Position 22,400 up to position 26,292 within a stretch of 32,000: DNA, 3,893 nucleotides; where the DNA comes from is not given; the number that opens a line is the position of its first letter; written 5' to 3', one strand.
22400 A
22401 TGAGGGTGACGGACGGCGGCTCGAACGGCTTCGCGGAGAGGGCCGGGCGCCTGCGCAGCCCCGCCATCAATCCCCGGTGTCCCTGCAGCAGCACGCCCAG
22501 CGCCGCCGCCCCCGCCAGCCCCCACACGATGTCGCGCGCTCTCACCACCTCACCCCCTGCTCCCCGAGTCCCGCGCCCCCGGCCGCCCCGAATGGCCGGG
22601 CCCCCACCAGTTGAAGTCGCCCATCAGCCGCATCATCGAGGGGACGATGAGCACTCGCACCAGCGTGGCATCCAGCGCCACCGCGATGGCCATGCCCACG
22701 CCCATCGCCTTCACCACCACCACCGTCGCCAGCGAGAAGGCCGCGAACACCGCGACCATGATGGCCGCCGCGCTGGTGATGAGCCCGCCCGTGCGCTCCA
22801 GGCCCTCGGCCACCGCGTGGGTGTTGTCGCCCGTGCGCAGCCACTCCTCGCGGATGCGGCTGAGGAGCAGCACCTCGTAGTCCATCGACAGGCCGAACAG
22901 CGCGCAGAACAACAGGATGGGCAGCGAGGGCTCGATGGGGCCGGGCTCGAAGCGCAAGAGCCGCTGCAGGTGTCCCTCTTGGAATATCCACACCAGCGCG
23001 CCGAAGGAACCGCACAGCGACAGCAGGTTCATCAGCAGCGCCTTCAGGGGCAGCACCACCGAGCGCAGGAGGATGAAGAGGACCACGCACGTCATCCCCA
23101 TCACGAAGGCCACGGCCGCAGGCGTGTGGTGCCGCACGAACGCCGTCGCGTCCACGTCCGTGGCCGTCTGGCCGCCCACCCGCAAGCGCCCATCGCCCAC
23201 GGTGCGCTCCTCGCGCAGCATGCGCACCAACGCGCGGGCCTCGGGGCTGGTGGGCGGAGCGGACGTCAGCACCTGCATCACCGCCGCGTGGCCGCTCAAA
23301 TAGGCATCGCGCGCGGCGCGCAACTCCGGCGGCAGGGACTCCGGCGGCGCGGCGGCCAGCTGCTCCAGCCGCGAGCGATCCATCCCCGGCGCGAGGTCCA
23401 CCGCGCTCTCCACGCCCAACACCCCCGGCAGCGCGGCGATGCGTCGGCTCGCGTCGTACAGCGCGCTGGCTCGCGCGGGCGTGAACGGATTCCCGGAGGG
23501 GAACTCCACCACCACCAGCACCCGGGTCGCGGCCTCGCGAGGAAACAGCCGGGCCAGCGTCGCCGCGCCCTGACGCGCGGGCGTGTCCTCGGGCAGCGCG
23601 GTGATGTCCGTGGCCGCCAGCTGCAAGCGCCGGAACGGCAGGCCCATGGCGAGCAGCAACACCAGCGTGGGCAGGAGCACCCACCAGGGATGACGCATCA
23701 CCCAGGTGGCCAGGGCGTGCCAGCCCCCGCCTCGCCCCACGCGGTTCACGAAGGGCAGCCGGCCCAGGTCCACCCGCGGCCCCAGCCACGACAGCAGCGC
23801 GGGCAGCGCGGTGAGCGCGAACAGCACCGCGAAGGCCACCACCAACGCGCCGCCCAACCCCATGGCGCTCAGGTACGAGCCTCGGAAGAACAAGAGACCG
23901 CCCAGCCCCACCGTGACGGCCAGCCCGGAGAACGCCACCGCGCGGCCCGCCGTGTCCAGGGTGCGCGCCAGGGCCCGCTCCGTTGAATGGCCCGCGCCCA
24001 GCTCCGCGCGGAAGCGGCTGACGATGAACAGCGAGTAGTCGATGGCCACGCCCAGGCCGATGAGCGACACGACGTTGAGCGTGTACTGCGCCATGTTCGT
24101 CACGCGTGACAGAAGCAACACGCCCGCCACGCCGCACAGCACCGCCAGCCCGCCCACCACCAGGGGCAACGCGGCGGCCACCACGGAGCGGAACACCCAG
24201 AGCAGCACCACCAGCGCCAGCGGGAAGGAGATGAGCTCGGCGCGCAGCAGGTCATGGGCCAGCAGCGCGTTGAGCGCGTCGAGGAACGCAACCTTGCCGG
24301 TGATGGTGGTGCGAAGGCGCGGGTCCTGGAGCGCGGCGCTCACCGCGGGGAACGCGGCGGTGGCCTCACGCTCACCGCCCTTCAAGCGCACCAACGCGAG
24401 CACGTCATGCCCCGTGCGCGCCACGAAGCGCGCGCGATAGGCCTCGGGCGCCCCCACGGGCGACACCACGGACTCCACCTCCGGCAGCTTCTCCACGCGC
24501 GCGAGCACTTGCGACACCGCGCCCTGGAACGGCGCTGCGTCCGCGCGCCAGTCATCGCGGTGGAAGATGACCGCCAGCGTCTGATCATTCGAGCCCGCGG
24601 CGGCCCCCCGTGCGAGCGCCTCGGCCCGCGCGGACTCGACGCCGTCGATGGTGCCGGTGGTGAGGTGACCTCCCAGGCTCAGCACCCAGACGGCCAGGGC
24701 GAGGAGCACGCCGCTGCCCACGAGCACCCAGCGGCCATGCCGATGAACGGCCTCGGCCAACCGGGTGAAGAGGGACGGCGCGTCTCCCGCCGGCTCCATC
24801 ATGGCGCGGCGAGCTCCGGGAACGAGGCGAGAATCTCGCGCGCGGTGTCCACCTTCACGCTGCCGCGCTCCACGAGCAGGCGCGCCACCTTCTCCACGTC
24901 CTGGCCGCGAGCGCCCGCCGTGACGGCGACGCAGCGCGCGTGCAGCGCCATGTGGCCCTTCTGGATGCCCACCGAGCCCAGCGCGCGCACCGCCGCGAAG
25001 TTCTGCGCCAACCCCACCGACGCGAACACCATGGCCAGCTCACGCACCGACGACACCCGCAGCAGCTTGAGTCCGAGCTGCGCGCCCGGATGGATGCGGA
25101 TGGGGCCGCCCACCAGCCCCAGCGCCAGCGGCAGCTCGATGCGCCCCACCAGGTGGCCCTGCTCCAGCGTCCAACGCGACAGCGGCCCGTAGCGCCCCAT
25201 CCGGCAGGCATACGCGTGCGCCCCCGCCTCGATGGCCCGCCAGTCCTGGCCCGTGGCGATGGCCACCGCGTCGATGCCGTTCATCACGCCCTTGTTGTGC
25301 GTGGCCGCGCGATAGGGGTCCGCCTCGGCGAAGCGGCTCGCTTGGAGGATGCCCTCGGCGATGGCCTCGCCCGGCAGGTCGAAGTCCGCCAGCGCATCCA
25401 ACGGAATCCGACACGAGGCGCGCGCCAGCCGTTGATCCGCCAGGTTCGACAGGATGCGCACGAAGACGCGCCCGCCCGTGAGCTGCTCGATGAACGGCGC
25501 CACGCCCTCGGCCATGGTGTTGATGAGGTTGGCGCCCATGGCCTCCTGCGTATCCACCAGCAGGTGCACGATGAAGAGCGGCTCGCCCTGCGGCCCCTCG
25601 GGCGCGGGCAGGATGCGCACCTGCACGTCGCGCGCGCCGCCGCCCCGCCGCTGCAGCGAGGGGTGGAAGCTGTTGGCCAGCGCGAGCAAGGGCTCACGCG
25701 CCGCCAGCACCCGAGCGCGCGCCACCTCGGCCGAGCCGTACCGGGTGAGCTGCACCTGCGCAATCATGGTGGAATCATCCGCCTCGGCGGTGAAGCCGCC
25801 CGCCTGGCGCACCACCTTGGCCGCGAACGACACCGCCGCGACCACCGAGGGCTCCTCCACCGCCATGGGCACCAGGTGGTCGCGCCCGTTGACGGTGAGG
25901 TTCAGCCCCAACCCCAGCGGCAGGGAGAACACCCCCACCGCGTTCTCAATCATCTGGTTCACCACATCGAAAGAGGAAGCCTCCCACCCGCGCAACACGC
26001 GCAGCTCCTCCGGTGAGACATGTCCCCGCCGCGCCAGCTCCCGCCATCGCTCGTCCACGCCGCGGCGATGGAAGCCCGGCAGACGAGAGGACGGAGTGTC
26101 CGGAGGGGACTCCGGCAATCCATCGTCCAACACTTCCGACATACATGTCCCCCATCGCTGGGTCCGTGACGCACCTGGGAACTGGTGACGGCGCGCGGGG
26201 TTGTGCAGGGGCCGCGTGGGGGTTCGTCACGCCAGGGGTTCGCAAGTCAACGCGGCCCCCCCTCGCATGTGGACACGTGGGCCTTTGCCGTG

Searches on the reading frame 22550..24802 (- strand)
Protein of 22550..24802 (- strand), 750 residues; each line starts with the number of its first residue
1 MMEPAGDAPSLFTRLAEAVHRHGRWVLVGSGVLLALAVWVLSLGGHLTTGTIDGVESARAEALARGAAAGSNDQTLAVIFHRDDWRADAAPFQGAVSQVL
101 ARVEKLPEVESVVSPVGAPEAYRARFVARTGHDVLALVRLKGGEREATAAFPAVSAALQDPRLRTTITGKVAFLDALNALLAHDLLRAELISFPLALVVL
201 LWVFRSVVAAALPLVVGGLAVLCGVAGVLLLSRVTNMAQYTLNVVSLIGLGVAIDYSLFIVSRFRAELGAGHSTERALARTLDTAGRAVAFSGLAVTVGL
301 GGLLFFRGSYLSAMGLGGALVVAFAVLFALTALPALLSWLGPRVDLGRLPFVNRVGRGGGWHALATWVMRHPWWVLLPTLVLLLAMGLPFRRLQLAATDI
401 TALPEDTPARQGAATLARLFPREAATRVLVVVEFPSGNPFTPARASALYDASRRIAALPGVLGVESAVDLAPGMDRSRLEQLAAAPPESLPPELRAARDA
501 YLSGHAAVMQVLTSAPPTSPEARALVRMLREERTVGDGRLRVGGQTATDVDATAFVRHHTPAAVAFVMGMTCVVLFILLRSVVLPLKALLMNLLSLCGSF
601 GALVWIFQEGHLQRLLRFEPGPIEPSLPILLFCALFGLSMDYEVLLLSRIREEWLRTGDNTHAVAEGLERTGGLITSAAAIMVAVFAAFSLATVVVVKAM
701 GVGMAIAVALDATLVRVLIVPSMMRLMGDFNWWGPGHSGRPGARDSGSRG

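Call 96: search_protein_families(library=pfam, proteins=[window:22550-24802:-], max_evalue=0.00001)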
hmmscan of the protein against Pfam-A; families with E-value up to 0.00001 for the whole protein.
window:22550-24802:- (750 aa): 1 family
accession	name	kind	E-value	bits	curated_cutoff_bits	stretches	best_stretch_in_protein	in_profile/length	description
PF03176.21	MMPL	-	6.2e-81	272.4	20.5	2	56-372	8-330/333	MMPL family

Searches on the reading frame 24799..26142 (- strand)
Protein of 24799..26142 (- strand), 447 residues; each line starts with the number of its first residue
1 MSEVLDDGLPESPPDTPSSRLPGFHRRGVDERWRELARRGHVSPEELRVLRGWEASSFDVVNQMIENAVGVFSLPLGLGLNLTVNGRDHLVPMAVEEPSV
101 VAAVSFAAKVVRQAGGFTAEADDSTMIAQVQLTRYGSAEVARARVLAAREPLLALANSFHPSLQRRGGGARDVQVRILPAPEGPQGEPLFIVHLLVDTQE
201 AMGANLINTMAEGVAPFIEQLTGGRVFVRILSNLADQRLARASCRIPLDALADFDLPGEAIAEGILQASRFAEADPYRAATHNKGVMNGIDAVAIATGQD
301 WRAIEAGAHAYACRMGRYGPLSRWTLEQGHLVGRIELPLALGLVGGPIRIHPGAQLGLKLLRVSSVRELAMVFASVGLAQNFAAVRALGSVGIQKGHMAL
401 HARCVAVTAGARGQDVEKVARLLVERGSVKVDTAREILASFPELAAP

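Call 96: search_protein_families(library=pfam, proteins=[window:24799-26142:-], max_evalue=0.00001)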
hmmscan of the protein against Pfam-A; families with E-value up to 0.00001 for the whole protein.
window:24799-26142:- (447 aa): 1 family
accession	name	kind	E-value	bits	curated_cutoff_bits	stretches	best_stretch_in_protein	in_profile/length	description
PF00368.23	HMG-CoA_red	-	1.3e-106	357.2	27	1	29-402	2-368/368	Hydroxymethylglutaryl-coenzyme A reductase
